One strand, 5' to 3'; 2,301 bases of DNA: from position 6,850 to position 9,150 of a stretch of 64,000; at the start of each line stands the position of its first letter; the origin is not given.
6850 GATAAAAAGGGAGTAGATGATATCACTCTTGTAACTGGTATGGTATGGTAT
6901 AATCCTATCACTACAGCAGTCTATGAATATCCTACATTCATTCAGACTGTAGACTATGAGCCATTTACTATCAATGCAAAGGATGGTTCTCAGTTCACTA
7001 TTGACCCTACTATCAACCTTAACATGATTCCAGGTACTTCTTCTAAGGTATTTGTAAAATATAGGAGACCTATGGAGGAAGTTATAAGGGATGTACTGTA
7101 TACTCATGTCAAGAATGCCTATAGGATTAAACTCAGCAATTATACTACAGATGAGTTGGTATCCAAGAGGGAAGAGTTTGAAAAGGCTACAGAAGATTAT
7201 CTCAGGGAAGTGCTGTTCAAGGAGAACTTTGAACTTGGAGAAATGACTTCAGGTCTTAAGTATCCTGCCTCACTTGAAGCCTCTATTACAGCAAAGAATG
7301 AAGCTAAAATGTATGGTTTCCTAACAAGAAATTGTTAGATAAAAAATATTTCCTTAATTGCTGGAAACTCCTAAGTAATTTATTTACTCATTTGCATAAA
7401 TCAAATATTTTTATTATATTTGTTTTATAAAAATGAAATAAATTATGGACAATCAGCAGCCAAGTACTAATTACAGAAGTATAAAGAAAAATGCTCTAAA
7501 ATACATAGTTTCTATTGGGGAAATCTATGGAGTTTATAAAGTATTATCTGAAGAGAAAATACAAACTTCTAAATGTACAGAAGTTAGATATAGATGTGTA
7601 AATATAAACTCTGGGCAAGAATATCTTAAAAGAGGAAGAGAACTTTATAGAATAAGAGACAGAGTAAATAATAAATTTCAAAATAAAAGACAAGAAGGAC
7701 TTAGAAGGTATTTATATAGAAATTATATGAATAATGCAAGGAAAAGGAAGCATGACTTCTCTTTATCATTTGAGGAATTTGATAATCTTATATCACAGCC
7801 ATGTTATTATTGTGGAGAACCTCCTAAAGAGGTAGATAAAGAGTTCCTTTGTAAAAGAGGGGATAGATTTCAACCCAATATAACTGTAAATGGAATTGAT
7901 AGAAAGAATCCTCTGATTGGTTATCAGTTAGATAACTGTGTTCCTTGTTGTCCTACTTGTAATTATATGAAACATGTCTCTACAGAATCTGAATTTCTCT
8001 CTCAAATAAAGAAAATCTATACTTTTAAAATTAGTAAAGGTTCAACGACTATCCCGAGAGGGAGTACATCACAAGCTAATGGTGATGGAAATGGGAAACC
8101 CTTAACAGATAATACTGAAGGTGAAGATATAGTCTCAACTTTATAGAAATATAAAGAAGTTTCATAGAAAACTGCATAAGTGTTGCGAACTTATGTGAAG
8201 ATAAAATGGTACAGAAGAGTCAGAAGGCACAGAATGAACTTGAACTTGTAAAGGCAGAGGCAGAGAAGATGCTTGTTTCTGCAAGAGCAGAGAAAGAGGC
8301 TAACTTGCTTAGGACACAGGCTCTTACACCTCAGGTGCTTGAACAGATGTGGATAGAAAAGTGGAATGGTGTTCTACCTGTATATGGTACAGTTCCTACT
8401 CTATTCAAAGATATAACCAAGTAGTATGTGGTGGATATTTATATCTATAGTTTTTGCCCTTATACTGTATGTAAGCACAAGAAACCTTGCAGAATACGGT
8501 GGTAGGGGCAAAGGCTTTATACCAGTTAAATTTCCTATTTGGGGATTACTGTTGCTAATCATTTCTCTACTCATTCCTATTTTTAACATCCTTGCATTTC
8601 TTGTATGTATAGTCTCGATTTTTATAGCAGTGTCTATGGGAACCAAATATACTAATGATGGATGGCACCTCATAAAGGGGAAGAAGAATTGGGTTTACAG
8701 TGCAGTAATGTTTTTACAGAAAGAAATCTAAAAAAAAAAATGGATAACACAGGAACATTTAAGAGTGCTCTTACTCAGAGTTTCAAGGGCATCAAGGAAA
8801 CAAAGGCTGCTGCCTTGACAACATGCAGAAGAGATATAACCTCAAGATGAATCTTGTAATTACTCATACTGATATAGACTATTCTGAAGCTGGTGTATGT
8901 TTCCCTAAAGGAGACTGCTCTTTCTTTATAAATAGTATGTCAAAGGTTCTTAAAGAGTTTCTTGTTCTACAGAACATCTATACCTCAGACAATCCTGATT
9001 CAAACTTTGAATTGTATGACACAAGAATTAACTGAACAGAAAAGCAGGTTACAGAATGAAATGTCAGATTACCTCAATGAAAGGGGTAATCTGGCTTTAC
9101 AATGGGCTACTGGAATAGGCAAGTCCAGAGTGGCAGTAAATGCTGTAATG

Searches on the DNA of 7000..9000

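Call 42: search_rna_families(source=window, start=7000, end=9000, threshold=evalue, max_evalue=0.01, show_alignments=1)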
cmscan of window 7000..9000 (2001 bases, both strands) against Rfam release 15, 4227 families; matches with E-value up to 0.01: 1.
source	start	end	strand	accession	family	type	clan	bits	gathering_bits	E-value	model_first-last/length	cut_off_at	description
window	7924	8156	+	RF00028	Intron_gpI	Intron;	-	40.3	50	2.5e-08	1-253/253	no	Group I catalytic intron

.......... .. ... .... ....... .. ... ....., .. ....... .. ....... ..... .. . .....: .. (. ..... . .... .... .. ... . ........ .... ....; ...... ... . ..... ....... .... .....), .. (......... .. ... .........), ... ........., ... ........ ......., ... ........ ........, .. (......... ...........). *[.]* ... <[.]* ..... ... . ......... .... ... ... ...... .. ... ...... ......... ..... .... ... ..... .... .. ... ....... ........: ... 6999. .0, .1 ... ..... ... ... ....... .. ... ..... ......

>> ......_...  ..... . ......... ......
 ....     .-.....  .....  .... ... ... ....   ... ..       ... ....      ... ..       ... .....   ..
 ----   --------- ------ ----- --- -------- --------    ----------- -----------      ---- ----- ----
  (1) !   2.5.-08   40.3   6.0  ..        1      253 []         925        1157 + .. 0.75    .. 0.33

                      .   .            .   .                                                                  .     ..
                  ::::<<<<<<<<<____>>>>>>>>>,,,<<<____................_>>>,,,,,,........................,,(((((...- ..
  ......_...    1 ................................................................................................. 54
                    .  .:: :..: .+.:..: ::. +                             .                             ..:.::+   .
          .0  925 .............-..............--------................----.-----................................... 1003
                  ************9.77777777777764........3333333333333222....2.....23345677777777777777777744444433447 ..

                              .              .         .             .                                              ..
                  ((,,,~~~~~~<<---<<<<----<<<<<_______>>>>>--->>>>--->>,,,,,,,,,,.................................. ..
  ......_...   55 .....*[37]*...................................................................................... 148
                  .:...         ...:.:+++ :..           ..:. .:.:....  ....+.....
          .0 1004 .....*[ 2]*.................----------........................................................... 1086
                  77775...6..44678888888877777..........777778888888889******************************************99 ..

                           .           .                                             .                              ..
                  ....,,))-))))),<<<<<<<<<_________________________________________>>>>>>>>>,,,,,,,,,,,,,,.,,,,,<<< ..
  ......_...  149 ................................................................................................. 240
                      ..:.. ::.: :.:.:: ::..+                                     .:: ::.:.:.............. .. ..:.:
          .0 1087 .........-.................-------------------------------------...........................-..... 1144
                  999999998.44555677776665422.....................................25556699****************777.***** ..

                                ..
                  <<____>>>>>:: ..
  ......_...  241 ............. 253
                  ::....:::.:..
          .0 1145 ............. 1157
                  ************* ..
